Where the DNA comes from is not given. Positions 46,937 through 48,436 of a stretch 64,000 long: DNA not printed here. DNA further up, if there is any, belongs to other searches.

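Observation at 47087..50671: Divergent PAPS-reductase-like / C5-cytosine MTase module: candidate DNA modification or defence island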

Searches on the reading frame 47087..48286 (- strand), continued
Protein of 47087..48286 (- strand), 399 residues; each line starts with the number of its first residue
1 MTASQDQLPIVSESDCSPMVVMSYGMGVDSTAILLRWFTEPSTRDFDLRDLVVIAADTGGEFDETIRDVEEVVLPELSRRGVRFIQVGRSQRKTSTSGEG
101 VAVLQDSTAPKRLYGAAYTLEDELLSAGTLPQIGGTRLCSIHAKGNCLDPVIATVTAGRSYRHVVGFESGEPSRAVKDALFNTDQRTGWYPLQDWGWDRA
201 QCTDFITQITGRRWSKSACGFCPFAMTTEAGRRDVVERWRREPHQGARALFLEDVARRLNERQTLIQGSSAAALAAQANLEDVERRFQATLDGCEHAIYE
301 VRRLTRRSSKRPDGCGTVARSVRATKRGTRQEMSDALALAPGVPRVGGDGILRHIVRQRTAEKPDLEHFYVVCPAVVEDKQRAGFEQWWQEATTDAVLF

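Call 60: search_protein_families(library=pfam, proteins=[L057:14986-15450:+, L007:10314-10733:-, L018:4346-5302:-, L018:5318-5773:-, L081:1246-2280:+, L015:6965-7750:-, L044:6971-7918:+, L044:10564-11487:+, L007:7361-7975:-, L042:3960-5510:+], max_evalue=0.01)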
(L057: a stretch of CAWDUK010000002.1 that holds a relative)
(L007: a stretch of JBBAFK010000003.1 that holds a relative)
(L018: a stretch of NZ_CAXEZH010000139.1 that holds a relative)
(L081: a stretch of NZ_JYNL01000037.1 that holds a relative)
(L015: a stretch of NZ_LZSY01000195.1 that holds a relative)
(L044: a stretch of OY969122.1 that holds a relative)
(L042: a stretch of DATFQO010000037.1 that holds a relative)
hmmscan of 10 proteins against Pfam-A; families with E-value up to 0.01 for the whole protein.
L057:14986-15450:+ (154 aa): 1 family
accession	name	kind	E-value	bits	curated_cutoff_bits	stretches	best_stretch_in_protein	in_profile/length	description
PF00436.31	SSB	-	6.9e-32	110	26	1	6-110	1-104/104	Single-strand binding protein family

L007:10314-10733:- (139 aa): 0 families

L018:4346-5302:- (318 aa): 0 families

L018:5318-5773:- (151 aa): 0 families

L081:1246-2280:+ (344 aa): 1 family
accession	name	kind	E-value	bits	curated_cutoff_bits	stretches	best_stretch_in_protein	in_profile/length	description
PF06067.16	DUF932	-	2.5e-58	198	23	1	93-323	1-225/227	Domain of unknown function (DUF932)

L015:6965-7750:- (261 aa): 0 families

L044:6971-7918:+ (315 aa): 1 family
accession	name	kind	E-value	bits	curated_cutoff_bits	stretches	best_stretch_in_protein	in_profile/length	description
PF02481.21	DNA_processg_A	-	7.5e-60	202.2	29.6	1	76-290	3-211/212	DNA recombination-mediator protein A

L044:10564-11487:+ (307 aa): 3 families
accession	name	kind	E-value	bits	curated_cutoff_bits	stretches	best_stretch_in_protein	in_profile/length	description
PF08401.16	ArdcN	-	4.9e-10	40.1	22.6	1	27-127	9-123/123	N-terminal domain of anti-restriction factor ArdC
PF18818.7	MPTase-PolyVal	-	7.4e-05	23.3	27.5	1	203-270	37-110/126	Zincin-like metallopeptidase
PF20573.4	DUF6782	-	0.0018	18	27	1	165-221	48-101/241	Putative metallopeptidase family (DUF6782)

L007:7361-7975:- (204 aa): 0 families

L042:3960-5510:+ (516 aa): 3 families
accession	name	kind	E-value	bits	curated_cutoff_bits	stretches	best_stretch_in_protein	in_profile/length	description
PF02195.25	ParB_N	-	4.9e-15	55.8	26.3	1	2-90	6-95/95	ParB N-terminal domain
PF17762.8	HTH_ParB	-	1.4e-08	35.2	22.6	1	92-151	1-59/102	ParB HTH domain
PF08535.16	KorB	-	0.00054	20.3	22.3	1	116-188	7-80/89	KorB domain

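Call 66: get_annotated_region(hit=H29, flank=4000)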
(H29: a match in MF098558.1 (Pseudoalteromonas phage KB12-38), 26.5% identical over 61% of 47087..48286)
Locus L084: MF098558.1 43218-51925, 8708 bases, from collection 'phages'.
description: Pseudoalteromonas phage KB12-38, partial genome.
organism: Pseudoalteromonas phage KB12-38 (NCBI taxid 2024350)
taxonomy: Viruses; Duplodnaviria; Heunggongvirae; Uroviricota; Caudoviricetes
host: Pseudoalteromonas sp. KB12-38; source: marine flatworm; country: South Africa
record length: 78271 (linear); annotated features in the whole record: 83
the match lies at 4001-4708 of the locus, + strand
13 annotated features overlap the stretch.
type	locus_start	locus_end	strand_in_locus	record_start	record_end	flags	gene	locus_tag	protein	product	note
CDS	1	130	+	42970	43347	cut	-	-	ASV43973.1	antirestriction protein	-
CDS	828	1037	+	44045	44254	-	-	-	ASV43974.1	hypothetical protein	-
CDS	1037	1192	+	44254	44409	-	-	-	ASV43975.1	hypothetical protein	-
CDS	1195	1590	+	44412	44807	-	-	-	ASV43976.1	hypothetical protein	-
CDS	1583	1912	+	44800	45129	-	-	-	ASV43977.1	hypothetical protein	-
CDS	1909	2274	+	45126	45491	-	-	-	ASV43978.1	hypothetical protein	-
CDS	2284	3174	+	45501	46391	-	-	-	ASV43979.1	DNA polymerase III epsilon subunit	-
CDS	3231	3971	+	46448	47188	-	-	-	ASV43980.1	methyl transferase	-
CDS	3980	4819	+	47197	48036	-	-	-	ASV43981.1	phosphoadenosine phosphosulfate reductase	-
CDS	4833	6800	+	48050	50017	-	-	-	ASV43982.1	hypothetical protein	PFAM-DNA_ligase_aden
CDS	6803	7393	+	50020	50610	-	-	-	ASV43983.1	hypothetical protein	-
CDS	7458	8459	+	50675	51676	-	-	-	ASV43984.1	PAPS reductase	-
CDS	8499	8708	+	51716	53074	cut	-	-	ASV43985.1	hypothetical protein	Cyt_C5_DNA_methylase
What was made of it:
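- Closest known: PHROG 424, phage 'phosphoadenosine phosphosulfate reductase'. Same: The phage copy lies next to methyltransferases (call 66).
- A phage homologue sits next to methyltransferases (call 66).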

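Call 67: get_annotated_region(hit=H26, flank=4000)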
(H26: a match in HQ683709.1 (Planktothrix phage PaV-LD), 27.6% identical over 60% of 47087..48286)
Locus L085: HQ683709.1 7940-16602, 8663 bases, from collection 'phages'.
description: Planktothrix phage PaV-LD, complete genome.
organism: Planktothrix phage PaV-LD (NCBI taxid 994601)
taxonomy: Viruses; Duplodnaviria; Heunggongvirae; Uroviricota; Caudoviricetes
host: Planktothrix agardhii HAB637; source: -; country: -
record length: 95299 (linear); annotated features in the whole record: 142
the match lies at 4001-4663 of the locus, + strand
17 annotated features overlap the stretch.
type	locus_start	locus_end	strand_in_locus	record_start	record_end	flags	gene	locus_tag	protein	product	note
CDS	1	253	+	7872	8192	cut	-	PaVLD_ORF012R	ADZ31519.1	hypothetical protein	-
CDS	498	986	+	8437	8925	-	-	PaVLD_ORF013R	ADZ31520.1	hypothetical protein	-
CDS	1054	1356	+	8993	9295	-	-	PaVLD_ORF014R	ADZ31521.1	hypothetical protein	-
CDS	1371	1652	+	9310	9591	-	-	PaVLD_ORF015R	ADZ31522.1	hypothetical protein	-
CDS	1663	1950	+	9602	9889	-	-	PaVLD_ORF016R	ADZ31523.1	hypothetical protein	-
CDS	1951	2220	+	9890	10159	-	-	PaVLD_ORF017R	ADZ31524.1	hypothetical protein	-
CDS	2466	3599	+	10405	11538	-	-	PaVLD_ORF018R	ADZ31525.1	integrase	-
CDS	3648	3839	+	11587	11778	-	-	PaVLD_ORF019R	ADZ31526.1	hypothetical protein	-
CDS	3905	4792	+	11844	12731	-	-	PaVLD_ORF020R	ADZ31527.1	phosphoadenosine phosphosulfate reductase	-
CDS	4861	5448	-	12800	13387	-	-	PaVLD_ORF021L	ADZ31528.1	thymidine kinase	-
CDS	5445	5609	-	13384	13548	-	-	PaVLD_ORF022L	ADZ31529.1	phycobilisome degradation protein nbla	-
CDS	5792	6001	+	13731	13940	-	-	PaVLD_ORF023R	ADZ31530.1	hypothetical protein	-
CDS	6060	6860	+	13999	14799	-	-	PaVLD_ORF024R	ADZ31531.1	hypothetical protein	-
CDS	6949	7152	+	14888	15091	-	-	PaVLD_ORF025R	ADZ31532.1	hypothetical protein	-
CDS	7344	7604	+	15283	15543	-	-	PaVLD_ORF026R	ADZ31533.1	hypothetical protein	-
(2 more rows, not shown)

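Call 68: search_protein_families(library=pfam, proteins=[L084:3980-4819:+, L084:7458-8459:+, L085:3905-4792:+], max_evalue=0.01)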
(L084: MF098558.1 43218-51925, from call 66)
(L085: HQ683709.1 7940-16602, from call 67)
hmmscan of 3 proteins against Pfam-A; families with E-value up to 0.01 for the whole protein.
L084:3980-4819:+ (279 aa): 1 family
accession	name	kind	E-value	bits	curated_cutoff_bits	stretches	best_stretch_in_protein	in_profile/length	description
PF01507.26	PAPS_reduct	-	0.00065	20.2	22.5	1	13-128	2-105/175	Phosphoadenosine phosphosulfate reductase domain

L084:7458-8459:+ (333 aa): 1 family
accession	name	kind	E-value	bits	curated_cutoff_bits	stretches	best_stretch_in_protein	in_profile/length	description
PF01507.26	PAPS_reduct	-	4.2e-06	27.3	22.5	1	166-246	100-172/175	Phosphoadenosine phosphosulfate reductase domain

L085:3905-4792:+ (295 aa): 1 family
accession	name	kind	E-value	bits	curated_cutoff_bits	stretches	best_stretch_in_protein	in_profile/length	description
PF01507.26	PAPS_reduct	-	1.4e-05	25.7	22.5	1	35-149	2-99/175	Phosphoadenosine phosphosulfate reductase domain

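Call 69: fold_search(model_id=the predicted structure, library=viral)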
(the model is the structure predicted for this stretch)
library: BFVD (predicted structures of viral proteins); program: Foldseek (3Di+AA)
matches with E <= 10: 634; with E <= 0.001: 2
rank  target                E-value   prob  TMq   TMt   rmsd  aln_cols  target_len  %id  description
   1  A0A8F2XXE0            7.6e-07  1.00  0.40  0.41   8.3       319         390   16  Phosphoadenosine phosphosulfate reductase [Vibrio phage vB_VpP_BT-1011]
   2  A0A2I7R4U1            2.4e-06  1.00  0.45  0.49   9.0       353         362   12  (no name in the UniProt tables at hand)
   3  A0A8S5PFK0            3.5e-03  0.44  0.13  0.17  21.4       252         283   10  Uncharacterized protein [Siphoviridae sp. ctO0R2]
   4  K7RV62                3.9e-03  0.35  0.12  0.18  21.5       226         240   11  Uncharacterized protein [Staphylococcus phage SA5]
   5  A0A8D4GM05            4.7e-03  0.82  0.28  0.31  19.6       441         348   10  (no name in the UniProt tables at hand)
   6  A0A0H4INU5            5.3e-03  0.96  0.21  0.30  10.2       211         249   13  7-cyano-7-deazaguanine synthase [Stenotrophomonas phage IME-SM1]
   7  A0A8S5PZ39            1.7e-02  0.99  0.29  0.56   6.5       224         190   15  Phosphoadenosine-phosphosulfate reductase (Fragment) [Myoviridae sp. ctQYc56]
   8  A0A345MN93            2.8e-02  0.89  0.23  0.39   7.6       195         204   14  (no name in the UniProt tables at hand)
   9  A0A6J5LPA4            6.8e-02  0.63  0.13  0.43   7.1        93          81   15  Uncharacterized protein [uncultured Caudovirales phage]
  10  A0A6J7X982            7.2e-02  0.18  0.19  0.26  14.5       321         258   11  7-cyano-7-deazaguanine synthase [uncultured Caudovirales phage]
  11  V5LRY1                7.2e-02  0.14  0.09  0.16  16.2       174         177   16  (no name in the UniProt tables at hand)
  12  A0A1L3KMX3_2          8.1e-02  0.07  0.14  0.06  25.5       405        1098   11  RNA-directed RNA polymerase [Beihai barnacle virus 9]
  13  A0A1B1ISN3            9.1e-02  0.12  0.09  0.18  12.1       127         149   13  (no name in the UniProt tables at hand)
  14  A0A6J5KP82            1.4e-01  0.16  0.10  0.30  12.3        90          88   11  Uncharacterized protein [uncultured Caudovirales phage]
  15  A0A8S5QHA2            1.6e-01  0.35  0.26  0.38  13.4       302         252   10  tRNA(Ile)-lysidine synthetase, N-terminal domain [Myoviridae sp. ctdNl2]
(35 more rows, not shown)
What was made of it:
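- On PHROG 424 (phage 'PAPS reductase'): Foldseek viral E 7.6e-7 (call 69).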

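Call 70: search_dna_similar(query=window:47087-48286:-, collection=plasmids, mode=protein, max_rows=60, max_evalue=1e-10)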
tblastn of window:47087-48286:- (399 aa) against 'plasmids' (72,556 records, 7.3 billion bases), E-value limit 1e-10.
Records with a match: 123; places in all: 136; records where one place covers at least 80% of the query: 91.
Best place of each record, by identity: 60-80% 5; <60% 118.
By first word of the organism name: Streptomyces 51; Rhodococcus 18; Prescottella 11; Mycobacterium 10; Mycolicibacterium 9; Nocardia 7; Acaryochloris 4; Leptolyngbya 4; Mycobacteroides 2; Sphingobium 2; and 5 more.
By predicted mobility (MOB-suite, as given by PLSDB): non-mobilizable 69; mobilizable 53; conjugative 1.
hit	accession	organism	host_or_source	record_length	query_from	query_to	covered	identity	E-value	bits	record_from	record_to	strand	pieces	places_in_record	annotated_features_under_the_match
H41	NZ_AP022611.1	Mycolicibacterium madagascariense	-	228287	1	399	100%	72.7%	0e+0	583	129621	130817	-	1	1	hypothetical protein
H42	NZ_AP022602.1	Mycobacterium gallinarum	-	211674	1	399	100%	72.2%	0e+0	573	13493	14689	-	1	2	hypothetical protein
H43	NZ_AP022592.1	Mycolicibacterium arabiense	-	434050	1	399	100%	70.4%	0e+0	567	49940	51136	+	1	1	hypothetical protein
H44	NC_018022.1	Mycolicibacterium chubuense NBB4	-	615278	30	363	84%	67.5%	7e-100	479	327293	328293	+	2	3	hypothetical protein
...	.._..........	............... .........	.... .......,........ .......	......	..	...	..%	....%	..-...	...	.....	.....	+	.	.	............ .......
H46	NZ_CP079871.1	Mycobacterium sp. SMC-4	Homo sapiens,sputum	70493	7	398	98%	52.4%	3e-122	397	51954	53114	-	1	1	hypothetical protein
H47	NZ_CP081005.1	Mycobacterium sp. IDR2000157661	Homo sapiens,Isolate,Hand Laceration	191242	3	398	99%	51.6%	2e-123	400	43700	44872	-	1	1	hypothetical protein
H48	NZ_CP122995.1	Mycolicibacterium aubagnense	wall sediment of Poderosa mine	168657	5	398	99%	51.1%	5e-121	393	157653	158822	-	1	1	hypothetical protein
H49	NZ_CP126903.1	Mycolicibacterium vanbaalenii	cell culture,soil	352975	3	399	99%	50.4%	2e-109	359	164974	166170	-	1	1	hypothetical protein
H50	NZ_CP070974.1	Mycobacterium gordonae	Homo sapiens,skin biopsy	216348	18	398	95%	52.4%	6e-117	381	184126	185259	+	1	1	hypothetical protein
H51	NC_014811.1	Mycolicibacterium gilvum Spyr1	creosote contaminated soil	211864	18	399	96%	51.9%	4e-109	358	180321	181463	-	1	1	hypothetical protein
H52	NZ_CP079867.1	Mycobacterium sp. SMC-8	Homo sapiens,sputum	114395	18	398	95%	51.6%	3e-113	370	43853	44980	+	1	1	hypothetical protein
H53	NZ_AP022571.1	Mycolicibacterium poriferae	-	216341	18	399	95%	51.7%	2e-89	355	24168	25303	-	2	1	hypothetical protein (x2)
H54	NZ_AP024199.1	Prescottella equi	Homo sapiens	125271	1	398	100%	48.9%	7e-112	367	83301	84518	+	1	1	hypothetical protein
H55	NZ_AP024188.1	Prescottella equi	Homo sapiens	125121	1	398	100%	48.9%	7e-112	367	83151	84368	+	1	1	hypothetical protein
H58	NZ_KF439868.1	Prescottella equi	Heifer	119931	1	398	100%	48.6%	2e-109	359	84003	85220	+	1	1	hypothetical protein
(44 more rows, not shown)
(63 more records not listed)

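Call 72: get_annotated_region(hit=H45, flank=6000)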
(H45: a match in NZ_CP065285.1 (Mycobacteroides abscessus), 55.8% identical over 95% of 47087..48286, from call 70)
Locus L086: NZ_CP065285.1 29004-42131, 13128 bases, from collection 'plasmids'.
description: Mycobacteroides abscessus subsp. abscessus strain GD21 plasmid pGD21-1, complete sequence
organism: Mycobacteroides abscessus (NCBI taxid 1185650)
taxonomy: Bacteria; Actinomycetota; Actinomycetes; Mycobacteriales; Mycobacteriaceae; Mycobacteroides; Mycobacteroides abscessus
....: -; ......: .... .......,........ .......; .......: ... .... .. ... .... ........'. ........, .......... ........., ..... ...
typing (MOB-suite, as given by PLSDB): non-mobilizable
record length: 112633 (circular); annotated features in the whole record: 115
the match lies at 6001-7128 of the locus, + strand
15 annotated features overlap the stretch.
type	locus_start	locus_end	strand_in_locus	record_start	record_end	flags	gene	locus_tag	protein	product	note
CDS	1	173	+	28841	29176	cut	-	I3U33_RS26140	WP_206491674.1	hypothetical protein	-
CDS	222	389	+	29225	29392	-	-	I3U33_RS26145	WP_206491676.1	hypothetical protein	-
CDS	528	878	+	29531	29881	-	-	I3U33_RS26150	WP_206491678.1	hypothetical protein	-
CDS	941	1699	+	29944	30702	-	-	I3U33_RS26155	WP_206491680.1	hypothetical protein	-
CDS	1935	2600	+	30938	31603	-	-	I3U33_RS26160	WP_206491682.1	hypothetical protein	-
CDS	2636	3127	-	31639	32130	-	-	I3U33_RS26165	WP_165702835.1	DUF4226 domain-containing protein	-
CDS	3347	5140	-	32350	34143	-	-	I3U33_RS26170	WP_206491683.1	DNA cytosine methyltransferase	-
CDS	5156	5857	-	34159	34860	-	-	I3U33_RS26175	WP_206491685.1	DUF6349 family protein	-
CDS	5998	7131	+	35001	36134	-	-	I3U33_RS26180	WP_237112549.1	hypothetical protein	-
CDS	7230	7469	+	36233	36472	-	-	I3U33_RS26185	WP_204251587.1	helix-turn-helix transcriptional regulator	-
CDS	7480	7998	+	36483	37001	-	-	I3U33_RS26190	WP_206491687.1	hypothetical protein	-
CDS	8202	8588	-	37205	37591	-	-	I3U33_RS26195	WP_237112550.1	hypothetical protein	-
CDS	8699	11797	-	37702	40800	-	-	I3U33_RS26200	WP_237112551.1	hypothetical protein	-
CDS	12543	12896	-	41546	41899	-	-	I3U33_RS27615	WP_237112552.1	hypothetical protein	-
CDS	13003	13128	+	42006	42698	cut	-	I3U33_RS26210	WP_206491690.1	DUF4226 domain-containing protein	-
